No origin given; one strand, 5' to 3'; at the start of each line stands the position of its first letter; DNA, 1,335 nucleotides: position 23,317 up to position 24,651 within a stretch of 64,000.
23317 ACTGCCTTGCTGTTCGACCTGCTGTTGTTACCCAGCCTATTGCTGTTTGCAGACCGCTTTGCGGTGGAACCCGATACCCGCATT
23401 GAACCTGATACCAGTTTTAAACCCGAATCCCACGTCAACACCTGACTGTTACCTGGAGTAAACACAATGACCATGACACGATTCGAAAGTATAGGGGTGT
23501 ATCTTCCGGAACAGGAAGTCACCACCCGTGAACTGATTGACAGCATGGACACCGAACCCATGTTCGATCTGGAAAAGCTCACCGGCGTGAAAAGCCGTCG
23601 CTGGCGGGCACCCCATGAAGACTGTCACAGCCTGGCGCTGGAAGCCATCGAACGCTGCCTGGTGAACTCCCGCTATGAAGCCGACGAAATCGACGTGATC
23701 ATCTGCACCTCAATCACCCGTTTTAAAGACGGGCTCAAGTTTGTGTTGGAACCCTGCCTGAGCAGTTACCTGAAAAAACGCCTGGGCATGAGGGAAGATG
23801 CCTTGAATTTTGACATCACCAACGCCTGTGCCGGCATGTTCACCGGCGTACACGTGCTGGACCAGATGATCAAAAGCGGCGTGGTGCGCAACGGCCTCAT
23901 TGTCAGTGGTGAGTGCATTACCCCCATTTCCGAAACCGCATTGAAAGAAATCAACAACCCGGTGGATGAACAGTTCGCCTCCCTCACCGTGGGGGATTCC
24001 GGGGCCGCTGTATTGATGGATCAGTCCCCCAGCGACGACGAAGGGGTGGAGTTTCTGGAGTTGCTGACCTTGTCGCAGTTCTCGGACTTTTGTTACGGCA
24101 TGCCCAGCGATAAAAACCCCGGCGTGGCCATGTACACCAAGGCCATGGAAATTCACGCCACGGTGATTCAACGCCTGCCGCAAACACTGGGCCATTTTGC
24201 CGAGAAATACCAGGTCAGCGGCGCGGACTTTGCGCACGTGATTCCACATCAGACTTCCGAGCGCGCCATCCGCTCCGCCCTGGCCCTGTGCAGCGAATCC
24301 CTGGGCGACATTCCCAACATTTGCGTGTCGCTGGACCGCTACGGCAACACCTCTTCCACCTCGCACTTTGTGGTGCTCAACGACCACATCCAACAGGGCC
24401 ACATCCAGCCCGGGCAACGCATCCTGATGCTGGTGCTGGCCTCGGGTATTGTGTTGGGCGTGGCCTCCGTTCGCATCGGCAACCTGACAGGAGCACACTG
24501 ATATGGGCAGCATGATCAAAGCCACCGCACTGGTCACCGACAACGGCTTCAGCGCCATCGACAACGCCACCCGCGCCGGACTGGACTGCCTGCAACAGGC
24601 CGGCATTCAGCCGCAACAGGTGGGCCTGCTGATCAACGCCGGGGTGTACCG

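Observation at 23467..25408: Tandem KAS III genes: catalytic subunit followed by a triad-defective paralogue (PqsBC-like heterodimer?)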

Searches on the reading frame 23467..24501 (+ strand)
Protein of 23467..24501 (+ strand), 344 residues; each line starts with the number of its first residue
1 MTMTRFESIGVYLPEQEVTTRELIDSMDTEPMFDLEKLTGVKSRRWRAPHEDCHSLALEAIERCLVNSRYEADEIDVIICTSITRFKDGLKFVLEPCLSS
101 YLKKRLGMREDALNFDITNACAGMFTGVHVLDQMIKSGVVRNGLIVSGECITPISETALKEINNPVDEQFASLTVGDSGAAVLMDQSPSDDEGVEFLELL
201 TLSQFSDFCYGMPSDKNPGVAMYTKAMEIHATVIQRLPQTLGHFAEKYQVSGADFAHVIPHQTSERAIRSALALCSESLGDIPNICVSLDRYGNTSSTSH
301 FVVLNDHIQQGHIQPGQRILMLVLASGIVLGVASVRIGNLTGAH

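Call 6: search_protein_families(library=pfam, proteins=[window:23467-24501:+], max_evalue=0.01)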
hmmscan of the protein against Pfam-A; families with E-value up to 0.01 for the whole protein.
window:23467-24501:+ (344 aa): 3 families
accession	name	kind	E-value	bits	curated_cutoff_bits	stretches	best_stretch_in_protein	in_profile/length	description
PF08541.16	ACP_syn_III_C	-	1.9e-14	54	26.6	1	246-337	2-90/90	3-Oxoacyl-[acyl-carrier-protein (ACP)] synthase III C terminal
PF08545.16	ACP_syn_III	-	8.5e-11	42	24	1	115-198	1-73/80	3-Oxoacyl-[acyl-carrier-protein (ACP)] synthase III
PF08392.18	FAE1_CUT1_RppA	-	0.00051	19.9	27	1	45-153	75-177/290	FAE1/Type III polyketide synthase-like protein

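Call 7: search_protein_families(library=ncbifam, proteins=[window:23467-24501:+], max_evalue=0.01)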
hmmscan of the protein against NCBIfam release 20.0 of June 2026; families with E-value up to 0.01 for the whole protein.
window:23467-24501:+ (344 aa): 14 families
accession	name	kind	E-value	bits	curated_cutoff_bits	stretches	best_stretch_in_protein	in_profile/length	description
NF006720.0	PRK09258.1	equivalog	9.3e-43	146.8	285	1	7-332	9-333/338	3-oxoacyl-ACP synthase III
NF006829.0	PRK09352.1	subfamily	9.3e-42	143.1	249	1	3-337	4-321/322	beta-ketoacyl-ACP synthase 3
TIGR00747.1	fabH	subfamily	1.2e-34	119.8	292.1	1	5-336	4-321/322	beta-ketoacyl-ACP synthase III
NF005541.0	PRK07204.1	equivalog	5.3e-22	78.6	402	2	5-187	6-172/329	beta-ketoacyl-ACP synthase III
NF004623.0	PRK05963.1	equivalog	1.5e-19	70.4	437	1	4-336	6-327/328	beta-ketoacyl-ACP synthase III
NF005308.0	PRK06840.1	equivalog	6e-15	55.1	315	1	5-185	6-173/339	3-oxoacyl-ACP synthase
NF003274.0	PRK04262.1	equivalog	7.4e-11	41.7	244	1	8-149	7-141/347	hydroxymethylglutaryl-CoA synthase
NF005703.0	PRK07515.1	equivalog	1.1e-10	40.9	304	1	27-334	70-369/373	beta-ketoacyl-ACP synthase III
NF009519.0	PRK12880.1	equivalog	2.1e-09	37.1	436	1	8-186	12-177/353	beta-ketoacyl-ACP synthase III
NF005293.2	PRK06816.1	subfamily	4.5e-08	32.5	450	1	234-327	271-366/378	StlD/DarB family beta-ketosynthase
TIGR01835.1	HMG-CoA-S_prok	equivalog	1.5e-07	30.5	360.35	1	7-265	4-235/382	hydroxymethylglutaryl-CoA synthase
NF042429.2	DHPHCoAsyn_DpgA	equivalog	1.4e-06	27.5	425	1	55-336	72-349/350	3,5-dihydroxyphenylacetyl-CoA synthase DpgA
NF053539.1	resorcinol_DarB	exception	1.2e-05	24.7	550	1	232-327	268-365/377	dialkylresorcinol biosynthesis protein DarB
TIGR00748.1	HMG_CoA_syn_Arc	equivalog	0.0013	18.1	353.35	0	9-149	7-140/345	hydroxymethylglutaryl-CoA synthase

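Call 9: search_solved_structures(query=window:23467-24498:+, max_evalue=0.001, show_alignments=1)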
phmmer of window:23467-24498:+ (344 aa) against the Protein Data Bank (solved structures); distinct sequences matched with E-value up to 0.001: 57.
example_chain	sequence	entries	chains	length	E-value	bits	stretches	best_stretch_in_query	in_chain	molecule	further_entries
6x7r_A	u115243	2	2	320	7.7e-25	90.8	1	4-336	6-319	3-oxoacyl-[acyl-carrier-protein] synthase 3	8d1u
1hn9_A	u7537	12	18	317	7.9e-25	90.7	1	4-336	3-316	BETA-KETOACYL-ACYL CARRIER PROTEIN SYNTHASE III | 3-oxoacyl-[acyl-carrier-protein] synthase III | 3-oxoacyl-[acyl-carrier-protein] synthase 3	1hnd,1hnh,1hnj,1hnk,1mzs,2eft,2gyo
9ka2_A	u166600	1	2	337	9.2e-25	90.5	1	4-336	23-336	Beta-ketoacyl-[acyl-carrier-protein] synthase III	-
3il9_A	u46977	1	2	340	9.5e-25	90.5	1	4-336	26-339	3-oxoacyl-[acyl-carrier-protein] synthase 3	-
1ebl_A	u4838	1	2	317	2e-24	89.4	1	4-336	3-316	BETA-KETOACYL-ACP SYNTHASE III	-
9ka5_A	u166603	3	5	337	4.3e-23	85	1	4-336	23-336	Beta-ketoacyl-[acyl-carrier-protein] synthase III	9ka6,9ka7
2ebd_A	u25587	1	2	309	1.6e-22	83.1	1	4-335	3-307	3-oxoacyl-[acyl-carrier-protein] synthase 3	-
4ylt_A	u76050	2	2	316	9e-22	80.7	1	4-336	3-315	3-oxoacyl-[acyl-carrier-protein] synthase 3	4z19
8vd9_A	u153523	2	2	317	3.4e-20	75.5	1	8-338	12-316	Beta-ketoacyl-[acyl-carrier-protein] synthase III 1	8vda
4ryb_A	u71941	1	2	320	1.4e-19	73.5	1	4-332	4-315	3-oxoacyl-[acyl-carrier-protein] synthase 3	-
4nhd_A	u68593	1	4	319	2e-19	73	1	8-336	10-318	3-oxoacyl-[acyl-carrier-protein] synthase 3 protein 1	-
1zow_A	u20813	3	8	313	2.5e-19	72.6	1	7-338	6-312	3-oxoacyl-[acyl-carrier-protein] synthase III | 3-oxoacyl-[acyl-carrier-protein] synthase 3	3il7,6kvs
3il3_A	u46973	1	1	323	2.6e-18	69.3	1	4-336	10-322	3-oxoacyl-[acyl-carrier-protein] synthase 3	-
8vdb_A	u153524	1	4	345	4.1e-18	68.7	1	3-329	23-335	Beta-ketoacyl-[acyl-carrier-protein] synthase III 2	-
6a9n_A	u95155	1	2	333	7.4e-18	67.8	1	5-334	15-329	3-oxoacyl-[acyl-carrier-protein] synthase 3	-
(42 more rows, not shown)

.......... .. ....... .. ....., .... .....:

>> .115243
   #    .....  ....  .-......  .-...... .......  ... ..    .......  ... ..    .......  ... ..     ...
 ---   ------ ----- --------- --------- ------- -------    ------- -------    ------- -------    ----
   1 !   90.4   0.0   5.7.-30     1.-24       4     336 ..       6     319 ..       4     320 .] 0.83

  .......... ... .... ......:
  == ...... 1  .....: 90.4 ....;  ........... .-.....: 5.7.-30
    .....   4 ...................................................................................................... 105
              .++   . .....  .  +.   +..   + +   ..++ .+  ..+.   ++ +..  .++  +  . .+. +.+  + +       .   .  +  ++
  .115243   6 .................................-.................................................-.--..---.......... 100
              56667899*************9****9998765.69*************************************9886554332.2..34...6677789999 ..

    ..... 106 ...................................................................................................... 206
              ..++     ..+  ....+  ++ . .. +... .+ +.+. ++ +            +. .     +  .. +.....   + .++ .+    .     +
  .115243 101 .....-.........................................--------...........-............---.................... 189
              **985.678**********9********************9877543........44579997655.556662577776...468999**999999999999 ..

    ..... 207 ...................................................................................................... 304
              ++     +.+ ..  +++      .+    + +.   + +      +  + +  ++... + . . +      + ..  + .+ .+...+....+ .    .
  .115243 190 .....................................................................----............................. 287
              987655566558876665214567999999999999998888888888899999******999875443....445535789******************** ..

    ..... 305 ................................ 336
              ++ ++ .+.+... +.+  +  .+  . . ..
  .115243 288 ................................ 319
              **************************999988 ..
